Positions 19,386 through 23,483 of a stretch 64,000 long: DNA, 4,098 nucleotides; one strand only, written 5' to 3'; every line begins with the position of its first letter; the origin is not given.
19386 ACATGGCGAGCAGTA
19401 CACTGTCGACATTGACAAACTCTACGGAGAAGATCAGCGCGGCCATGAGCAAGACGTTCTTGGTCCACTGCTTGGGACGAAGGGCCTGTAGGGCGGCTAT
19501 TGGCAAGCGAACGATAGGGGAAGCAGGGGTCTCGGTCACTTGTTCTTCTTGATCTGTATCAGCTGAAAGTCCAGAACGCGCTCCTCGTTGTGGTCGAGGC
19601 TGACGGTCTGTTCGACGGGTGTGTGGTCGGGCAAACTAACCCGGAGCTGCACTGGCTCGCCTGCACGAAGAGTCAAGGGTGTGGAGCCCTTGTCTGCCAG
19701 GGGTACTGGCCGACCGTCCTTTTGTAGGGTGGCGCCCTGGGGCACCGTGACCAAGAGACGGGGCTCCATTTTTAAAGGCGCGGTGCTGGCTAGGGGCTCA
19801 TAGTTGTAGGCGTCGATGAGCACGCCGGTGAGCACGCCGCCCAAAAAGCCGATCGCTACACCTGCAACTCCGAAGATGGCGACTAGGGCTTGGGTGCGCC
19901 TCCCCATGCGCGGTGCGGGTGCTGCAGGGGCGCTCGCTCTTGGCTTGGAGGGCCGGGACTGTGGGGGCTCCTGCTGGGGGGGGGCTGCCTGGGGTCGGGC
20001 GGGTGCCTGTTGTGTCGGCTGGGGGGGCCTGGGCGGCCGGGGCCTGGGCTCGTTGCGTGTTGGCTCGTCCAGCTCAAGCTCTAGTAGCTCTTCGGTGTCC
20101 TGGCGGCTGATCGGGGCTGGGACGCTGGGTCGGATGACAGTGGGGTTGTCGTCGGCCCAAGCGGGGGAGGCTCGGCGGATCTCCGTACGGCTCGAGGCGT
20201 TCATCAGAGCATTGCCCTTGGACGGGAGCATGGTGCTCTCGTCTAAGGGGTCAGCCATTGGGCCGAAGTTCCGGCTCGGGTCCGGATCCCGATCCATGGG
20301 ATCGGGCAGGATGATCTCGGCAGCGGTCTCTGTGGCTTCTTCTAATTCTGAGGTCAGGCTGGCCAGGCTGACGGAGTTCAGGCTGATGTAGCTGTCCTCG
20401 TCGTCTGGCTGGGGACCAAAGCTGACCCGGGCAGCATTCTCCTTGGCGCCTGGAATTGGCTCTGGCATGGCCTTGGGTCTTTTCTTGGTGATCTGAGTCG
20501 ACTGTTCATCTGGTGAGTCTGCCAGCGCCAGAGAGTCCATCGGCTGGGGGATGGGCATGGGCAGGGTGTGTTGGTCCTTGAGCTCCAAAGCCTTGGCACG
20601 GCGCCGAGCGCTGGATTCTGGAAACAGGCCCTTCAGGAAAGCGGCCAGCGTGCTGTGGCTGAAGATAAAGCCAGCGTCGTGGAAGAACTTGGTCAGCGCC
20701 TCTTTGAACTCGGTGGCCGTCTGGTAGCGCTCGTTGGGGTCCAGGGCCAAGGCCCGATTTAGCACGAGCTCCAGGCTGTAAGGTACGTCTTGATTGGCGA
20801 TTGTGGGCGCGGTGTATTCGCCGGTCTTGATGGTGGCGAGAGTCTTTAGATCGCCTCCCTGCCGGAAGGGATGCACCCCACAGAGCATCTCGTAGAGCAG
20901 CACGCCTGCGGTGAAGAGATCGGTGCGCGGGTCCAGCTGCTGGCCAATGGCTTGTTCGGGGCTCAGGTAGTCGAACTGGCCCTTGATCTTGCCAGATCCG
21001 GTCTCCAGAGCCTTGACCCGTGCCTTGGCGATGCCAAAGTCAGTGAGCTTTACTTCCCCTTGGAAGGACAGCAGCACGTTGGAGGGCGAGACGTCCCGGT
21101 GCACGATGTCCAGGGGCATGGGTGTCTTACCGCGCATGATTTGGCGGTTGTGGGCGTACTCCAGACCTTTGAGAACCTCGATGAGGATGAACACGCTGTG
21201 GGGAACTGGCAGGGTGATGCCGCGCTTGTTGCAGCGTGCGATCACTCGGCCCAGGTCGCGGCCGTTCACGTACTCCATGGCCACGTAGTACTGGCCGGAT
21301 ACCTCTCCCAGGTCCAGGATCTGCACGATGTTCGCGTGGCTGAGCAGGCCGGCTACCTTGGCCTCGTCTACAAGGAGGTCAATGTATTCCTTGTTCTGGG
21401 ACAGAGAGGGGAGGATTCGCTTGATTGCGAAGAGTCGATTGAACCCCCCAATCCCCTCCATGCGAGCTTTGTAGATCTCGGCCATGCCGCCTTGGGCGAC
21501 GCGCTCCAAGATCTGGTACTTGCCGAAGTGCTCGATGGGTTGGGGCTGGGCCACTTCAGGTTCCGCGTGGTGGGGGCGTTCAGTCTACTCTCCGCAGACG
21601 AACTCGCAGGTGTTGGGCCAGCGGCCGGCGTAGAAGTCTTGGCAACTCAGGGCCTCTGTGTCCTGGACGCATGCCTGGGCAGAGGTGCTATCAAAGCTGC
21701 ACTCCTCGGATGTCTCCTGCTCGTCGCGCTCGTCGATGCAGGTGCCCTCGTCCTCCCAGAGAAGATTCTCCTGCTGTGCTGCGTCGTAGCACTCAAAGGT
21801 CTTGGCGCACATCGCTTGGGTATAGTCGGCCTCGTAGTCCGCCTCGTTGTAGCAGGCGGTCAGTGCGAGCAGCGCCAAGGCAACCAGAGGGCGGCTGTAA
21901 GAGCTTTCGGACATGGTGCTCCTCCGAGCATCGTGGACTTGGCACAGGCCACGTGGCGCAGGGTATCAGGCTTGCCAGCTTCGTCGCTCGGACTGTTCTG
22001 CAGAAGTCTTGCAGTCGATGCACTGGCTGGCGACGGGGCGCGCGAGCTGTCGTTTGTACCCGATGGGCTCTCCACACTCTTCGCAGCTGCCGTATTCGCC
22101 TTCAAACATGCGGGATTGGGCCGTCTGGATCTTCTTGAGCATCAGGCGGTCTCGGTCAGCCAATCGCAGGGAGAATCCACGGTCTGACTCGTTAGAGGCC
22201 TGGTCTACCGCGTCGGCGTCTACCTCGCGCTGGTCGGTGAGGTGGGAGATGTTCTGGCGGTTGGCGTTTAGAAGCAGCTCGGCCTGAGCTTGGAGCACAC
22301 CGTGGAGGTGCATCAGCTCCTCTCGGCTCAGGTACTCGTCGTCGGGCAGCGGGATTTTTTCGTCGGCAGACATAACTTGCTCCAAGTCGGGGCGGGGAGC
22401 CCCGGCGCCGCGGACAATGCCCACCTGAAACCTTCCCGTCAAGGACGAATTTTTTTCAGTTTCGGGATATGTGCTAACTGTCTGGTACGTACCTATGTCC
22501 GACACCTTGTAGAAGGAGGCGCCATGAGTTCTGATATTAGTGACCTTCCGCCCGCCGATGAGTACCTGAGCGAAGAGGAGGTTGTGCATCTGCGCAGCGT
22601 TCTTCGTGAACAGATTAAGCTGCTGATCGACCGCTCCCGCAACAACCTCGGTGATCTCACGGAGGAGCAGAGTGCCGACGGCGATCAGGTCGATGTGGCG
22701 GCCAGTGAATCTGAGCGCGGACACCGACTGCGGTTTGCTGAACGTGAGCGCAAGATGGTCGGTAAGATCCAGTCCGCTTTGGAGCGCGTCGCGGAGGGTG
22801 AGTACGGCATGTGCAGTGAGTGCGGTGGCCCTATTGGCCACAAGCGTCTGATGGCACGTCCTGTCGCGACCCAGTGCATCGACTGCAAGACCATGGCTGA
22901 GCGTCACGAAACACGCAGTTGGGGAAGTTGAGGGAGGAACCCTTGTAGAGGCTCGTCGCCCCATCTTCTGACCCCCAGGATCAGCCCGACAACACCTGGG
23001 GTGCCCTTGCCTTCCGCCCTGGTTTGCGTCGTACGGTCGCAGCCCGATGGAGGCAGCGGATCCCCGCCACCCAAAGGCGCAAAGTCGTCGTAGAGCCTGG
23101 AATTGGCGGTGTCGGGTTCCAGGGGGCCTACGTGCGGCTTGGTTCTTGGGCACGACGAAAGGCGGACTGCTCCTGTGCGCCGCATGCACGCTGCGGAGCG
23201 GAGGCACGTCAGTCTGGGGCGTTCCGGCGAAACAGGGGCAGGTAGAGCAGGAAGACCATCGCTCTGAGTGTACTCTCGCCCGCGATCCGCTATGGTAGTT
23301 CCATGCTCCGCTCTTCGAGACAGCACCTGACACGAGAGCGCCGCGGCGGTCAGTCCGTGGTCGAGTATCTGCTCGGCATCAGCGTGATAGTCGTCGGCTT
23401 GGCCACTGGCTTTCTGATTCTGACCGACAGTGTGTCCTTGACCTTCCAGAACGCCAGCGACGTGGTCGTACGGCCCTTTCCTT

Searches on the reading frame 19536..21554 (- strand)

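Call 43: search_protein_families(library=pfam, proteins=[window:19536-21554:-], max_evalue=0.001)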
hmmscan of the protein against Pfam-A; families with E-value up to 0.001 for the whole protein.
window:19536-21554:- (672 aa): 3 families
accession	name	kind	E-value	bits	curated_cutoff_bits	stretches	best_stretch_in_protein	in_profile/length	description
PF00069.31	Pkinase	-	7.8e-37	127.5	31.7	1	13-280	1-254/263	Protein kinase domain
PF07714.23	PK_Tyr_Ser-Thr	-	4.8e-24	85.5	23.1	1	15-278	3-250/258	Protein tyrosine and serine/threonine kinase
PF08308.17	PEGA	-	0.00077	19.8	20.8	0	603-665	8-67/71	PEGA domain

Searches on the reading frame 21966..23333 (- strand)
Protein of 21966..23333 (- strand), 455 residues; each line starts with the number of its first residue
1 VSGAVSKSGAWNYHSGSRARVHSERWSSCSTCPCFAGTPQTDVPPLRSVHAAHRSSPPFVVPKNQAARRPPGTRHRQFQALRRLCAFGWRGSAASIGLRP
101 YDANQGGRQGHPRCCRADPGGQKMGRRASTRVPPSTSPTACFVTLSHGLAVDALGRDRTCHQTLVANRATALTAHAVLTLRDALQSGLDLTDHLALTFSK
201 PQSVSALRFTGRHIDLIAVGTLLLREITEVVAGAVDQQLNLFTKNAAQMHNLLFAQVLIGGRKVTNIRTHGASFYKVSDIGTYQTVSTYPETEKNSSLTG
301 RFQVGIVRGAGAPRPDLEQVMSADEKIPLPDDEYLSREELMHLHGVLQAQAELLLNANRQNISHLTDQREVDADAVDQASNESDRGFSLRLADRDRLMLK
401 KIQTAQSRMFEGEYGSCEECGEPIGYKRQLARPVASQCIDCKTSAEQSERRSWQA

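Call 43: search_protein_families(library=pfam, proteins=[window:21966-23333:-], max_evalue=0.001)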
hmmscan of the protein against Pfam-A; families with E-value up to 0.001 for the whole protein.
window:21966-23333:- (455 aa): 2 families
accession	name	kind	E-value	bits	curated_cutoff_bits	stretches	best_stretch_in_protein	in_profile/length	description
PF21157.2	DksA_N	-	1.7e-12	47.9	27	1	340-406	2-68/71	DnaK suppressor protein DksA, N-terminal domain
PF01258.23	zf-dskA_traR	-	1.2e-11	44.9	24.9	1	412-447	1-36/36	Prokaryotic dksA/traR C4-type zinc finger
